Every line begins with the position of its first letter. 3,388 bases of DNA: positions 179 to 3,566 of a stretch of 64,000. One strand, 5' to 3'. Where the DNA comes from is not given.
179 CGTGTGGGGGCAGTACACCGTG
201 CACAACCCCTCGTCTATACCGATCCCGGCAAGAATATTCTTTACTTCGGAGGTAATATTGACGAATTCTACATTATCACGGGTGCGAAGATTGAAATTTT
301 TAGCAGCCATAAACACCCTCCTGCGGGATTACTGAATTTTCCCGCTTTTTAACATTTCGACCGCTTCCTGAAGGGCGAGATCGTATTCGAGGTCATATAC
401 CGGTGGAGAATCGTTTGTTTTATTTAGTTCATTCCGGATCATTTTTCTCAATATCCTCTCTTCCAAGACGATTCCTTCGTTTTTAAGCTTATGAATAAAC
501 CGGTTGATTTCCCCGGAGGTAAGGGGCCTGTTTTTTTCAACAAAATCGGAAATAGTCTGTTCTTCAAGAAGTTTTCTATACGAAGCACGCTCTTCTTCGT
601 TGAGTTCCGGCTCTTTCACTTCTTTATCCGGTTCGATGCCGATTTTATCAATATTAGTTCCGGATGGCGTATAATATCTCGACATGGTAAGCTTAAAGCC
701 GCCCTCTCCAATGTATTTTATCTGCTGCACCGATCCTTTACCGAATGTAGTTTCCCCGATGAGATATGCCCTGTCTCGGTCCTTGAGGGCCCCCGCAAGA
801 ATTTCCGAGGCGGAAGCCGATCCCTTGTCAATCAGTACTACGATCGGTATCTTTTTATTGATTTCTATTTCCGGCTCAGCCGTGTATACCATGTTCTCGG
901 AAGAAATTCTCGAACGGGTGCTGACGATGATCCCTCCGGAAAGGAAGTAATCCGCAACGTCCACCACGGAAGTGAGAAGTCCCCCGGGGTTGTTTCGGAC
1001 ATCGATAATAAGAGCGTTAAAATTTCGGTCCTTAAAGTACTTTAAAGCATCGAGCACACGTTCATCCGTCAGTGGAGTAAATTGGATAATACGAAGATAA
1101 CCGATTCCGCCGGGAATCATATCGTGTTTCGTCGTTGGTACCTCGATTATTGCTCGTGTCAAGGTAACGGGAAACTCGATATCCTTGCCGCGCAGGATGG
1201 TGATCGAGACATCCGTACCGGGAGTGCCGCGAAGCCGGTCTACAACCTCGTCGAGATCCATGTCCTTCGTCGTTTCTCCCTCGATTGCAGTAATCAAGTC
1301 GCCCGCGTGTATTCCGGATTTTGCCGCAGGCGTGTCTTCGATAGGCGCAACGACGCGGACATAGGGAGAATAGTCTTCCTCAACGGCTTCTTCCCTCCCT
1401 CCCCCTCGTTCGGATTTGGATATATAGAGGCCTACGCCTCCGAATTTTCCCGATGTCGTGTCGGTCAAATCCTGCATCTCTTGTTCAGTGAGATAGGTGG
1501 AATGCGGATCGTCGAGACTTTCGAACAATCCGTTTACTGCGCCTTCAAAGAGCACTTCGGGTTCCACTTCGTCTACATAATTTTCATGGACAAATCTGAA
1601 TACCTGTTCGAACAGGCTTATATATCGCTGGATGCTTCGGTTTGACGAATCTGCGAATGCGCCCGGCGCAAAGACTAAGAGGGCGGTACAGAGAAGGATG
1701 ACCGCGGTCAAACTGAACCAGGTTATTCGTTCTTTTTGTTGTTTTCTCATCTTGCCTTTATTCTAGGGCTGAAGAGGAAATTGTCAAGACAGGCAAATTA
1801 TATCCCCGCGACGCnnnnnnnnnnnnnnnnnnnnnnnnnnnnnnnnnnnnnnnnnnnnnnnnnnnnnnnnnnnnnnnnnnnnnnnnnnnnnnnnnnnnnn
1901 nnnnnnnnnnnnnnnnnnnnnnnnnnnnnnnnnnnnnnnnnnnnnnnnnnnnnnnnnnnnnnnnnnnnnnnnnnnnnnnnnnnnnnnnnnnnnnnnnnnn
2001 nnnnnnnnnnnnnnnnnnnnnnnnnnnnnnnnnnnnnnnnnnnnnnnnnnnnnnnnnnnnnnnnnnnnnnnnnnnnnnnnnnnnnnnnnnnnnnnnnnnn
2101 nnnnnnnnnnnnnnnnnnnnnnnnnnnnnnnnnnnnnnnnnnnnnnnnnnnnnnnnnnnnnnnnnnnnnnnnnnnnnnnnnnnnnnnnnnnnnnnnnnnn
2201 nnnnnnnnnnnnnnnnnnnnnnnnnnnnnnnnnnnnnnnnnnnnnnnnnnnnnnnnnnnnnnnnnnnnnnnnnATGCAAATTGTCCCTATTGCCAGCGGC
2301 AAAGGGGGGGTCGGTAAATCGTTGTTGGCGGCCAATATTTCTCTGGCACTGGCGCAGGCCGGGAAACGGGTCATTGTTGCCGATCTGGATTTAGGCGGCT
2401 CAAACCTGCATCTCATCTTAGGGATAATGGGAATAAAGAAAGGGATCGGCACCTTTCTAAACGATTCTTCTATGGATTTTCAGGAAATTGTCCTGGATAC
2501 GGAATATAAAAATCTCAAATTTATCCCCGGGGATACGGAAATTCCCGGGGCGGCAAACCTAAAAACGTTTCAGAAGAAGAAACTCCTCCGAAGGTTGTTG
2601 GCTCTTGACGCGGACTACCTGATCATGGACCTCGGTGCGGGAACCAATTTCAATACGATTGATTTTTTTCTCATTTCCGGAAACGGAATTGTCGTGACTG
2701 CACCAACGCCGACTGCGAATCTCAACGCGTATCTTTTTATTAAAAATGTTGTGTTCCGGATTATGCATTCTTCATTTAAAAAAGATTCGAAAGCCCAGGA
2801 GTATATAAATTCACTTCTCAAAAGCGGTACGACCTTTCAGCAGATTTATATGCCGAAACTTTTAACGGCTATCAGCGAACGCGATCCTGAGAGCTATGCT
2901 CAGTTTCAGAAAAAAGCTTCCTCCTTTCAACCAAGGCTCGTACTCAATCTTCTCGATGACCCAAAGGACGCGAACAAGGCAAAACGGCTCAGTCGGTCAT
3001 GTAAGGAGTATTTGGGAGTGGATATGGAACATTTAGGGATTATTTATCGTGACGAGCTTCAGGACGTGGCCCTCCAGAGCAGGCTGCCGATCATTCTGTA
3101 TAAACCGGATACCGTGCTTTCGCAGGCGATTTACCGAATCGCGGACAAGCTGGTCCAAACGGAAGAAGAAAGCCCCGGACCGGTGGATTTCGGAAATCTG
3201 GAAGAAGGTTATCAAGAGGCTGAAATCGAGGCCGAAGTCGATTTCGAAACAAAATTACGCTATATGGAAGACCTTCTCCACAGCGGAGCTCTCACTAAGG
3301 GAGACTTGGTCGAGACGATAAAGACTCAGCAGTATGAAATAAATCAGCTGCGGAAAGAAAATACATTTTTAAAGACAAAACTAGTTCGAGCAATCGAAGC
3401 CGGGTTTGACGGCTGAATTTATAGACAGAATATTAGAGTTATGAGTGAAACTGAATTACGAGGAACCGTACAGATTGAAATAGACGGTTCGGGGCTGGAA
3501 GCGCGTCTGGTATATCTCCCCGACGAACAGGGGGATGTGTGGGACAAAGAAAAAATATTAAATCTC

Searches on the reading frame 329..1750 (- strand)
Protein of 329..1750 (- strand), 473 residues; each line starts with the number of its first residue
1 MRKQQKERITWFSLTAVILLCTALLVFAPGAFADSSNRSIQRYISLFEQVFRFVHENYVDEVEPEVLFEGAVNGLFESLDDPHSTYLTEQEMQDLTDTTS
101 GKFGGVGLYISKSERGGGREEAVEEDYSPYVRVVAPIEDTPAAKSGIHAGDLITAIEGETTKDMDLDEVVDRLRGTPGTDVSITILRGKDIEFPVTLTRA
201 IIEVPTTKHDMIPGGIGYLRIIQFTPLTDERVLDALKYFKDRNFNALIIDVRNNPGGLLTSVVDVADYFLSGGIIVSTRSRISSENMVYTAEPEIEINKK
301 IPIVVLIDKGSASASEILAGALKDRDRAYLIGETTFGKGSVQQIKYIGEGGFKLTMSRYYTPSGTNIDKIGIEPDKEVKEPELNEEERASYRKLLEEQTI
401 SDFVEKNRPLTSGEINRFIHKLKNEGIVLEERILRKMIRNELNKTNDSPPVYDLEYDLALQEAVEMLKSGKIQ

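Call 62: search_protein_families(library=pfam, proteins=[window:329-1750:-], max_evalue=0.000001)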
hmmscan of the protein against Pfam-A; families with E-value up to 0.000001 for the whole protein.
window:329-1750:- (473 aa): 5 families
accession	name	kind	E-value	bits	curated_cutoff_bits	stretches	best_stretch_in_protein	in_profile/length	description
PF03572.23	Peptidase_S41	-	2.6e-52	177.2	24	1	216-378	2-165/165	Peptidase family S41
PF17820.7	PDZ_6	-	5.4e-12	45.7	27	1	133-187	2-54/54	PDZ domain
PF22694.1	CtpB_N-like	-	5.3e-11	43.3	27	1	42-89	36-83/85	Activating protease CtpB N-terminal domain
PF13180.12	PDZ_2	-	5.1e-10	39.9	27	1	126-190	12-72/80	PDZ domain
PF00595.29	PDZ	-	1.3e-08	35.5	23.2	1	117-185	23-80/81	PDZ domain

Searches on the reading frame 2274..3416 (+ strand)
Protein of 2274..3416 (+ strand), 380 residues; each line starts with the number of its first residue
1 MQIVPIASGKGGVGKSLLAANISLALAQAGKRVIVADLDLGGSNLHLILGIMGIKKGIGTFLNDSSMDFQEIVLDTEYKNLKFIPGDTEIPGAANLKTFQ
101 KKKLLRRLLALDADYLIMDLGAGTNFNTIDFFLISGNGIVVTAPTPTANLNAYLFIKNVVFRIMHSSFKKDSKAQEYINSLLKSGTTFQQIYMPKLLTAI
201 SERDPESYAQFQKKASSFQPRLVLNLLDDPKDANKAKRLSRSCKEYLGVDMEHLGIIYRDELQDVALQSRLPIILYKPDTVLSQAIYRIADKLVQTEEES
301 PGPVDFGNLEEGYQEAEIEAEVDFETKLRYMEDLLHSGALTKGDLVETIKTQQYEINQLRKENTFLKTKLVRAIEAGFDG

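Call 62: search_protein_families(library=pfam, proteins=[window:2274-3416:+], max_evalue=0.000001)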
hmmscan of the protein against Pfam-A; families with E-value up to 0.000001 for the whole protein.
window:2274-3416:+ (380 aa): 3 families
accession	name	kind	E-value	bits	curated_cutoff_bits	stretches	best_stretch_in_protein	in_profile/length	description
PF10609.15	ParA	-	1.2e-14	54.8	27.1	1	2-150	4-151/246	NUBPL iron-transfer P-loop NTPase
PF01656.29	CbiA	-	2.4e-13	50.6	25.4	1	6-232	3-54/125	CobQ/CobB/MinD/ParA nucleotide binding domain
PF13614.12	AAA_31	-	8.4e-13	49.1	27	1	1-149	1-154/177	AAA domain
